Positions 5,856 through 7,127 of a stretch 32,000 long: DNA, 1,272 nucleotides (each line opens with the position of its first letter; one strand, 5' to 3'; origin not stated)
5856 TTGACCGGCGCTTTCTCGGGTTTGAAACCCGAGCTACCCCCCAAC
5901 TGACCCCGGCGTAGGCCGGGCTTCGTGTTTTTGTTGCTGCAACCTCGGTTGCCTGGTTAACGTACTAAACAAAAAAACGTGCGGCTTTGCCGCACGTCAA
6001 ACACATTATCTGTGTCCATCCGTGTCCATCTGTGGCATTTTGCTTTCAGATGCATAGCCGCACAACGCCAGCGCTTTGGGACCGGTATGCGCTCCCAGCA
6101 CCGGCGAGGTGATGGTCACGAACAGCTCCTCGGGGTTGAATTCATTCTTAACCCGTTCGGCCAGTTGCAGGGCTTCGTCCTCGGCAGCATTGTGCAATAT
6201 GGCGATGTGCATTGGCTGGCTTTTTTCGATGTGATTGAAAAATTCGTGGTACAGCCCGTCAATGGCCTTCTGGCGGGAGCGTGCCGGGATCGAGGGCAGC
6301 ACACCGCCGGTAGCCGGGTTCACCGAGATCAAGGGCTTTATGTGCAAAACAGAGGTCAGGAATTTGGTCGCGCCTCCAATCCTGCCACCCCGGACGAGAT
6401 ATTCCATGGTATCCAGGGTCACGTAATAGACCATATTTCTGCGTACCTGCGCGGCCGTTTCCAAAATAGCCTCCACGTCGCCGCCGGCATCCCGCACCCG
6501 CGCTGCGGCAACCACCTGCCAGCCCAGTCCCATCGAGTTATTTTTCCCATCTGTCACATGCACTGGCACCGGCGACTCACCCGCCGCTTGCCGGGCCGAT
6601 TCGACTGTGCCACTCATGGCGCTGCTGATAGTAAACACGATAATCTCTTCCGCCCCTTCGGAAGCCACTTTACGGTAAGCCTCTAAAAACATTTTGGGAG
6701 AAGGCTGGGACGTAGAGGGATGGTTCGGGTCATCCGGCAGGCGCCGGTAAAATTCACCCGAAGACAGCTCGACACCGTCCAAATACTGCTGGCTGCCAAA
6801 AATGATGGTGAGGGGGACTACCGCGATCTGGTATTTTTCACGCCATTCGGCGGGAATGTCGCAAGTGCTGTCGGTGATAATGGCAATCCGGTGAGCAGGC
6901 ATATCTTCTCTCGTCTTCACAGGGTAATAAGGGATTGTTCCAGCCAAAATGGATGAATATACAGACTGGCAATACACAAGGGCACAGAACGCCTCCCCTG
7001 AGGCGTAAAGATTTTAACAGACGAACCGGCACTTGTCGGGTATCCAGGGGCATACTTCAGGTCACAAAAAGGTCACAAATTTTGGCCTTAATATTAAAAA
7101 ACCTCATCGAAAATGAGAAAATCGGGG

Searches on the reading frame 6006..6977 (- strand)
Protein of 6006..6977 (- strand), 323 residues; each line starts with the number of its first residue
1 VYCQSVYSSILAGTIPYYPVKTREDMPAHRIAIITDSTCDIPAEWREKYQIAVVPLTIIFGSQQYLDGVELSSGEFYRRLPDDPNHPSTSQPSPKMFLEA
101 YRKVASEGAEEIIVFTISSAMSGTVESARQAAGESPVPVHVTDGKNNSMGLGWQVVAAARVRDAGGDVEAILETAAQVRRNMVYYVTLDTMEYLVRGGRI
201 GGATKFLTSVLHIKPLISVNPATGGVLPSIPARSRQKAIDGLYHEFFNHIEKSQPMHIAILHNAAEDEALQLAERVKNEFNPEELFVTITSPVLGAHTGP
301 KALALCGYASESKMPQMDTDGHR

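Call 7: search_protein_families(library=pfam, proteins=[window:6006-6977:-], max_evalue=0.00001)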
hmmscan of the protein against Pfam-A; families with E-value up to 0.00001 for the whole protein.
window:6006-6977:- (323 aa): 2 families
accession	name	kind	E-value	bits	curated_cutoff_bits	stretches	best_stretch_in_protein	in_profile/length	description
PF02645.21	DegV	-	1.5e-82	277.5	27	1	30-306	1-276/280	Uncharacterised protein, DegV family COG1307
PF13684.11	FakA-like_C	-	7.1e-10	39.1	23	1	89-190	29-124/216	Fatty acid kinase subunit A-like, C-terminal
